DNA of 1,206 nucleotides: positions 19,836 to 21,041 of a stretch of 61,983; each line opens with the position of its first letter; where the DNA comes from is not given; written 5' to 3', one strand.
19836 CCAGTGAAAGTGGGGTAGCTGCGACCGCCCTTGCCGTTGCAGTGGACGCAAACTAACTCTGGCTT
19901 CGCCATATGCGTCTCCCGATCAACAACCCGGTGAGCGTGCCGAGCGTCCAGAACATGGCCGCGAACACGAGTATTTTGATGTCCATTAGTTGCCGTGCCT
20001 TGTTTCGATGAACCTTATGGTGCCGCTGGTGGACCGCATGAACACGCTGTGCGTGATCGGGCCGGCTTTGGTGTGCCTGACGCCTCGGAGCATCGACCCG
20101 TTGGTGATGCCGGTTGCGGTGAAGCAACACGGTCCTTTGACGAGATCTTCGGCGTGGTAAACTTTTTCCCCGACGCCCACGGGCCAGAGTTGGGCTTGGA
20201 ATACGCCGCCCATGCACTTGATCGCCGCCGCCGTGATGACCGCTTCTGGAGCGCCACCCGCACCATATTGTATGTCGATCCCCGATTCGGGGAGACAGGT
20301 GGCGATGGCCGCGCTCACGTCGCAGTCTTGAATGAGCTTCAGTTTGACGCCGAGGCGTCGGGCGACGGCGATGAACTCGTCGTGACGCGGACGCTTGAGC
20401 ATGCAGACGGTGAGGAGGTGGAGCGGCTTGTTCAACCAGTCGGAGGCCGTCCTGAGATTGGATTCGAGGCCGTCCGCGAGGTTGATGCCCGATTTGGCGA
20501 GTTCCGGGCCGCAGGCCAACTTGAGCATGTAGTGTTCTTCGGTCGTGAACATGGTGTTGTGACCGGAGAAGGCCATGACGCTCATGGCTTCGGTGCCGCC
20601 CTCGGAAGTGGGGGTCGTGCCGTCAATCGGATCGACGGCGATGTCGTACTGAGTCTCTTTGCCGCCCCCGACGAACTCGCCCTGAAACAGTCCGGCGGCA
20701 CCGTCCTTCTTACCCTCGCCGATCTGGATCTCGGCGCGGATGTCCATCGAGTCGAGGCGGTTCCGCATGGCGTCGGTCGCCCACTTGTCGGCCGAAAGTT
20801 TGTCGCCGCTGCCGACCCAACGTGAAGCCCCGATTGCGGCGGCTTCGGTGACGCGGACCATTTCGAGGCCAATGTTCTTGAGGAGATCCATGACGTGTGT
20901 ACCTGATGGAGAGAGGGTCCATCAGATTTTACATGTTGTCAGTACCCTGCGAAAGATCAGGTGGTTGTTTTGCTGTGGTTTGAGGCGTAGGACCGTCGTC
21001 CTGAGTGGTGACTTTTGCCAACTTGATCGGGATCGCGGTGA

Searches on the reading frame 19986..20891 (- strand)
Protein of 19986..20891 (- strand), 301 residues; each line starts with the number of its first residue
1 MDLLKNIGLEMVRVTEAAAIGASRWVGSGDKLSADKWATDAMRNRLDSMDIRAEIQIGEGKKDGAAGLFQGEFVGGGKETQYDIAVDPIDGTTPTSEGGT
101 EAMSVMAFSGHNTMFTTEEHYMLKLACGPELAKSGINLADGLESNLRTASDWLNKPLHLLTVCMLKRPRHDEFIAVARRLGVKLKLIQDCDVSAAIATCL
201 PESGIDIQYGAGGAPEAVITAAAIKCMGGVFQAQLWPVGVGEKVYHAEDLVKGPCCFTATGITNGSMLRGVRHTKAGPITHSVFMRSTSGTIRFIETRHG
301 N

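Call 52: search_protein_families(library=pfam, proteins=[window:19986-20891:-], max_evalue=0.001)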
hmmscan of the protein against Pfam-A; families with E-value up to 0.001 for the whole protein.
window:19986-20891:- (301 aa): 1 family
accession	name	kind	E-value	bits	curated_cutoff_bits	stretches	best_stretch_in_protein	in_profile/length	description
PF03320.18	FBPase_glpX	-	9.2e-102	340.5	27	1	6-299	2-307/307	Bacterial fructose-1,6-bisphosphatase, glpX-encoded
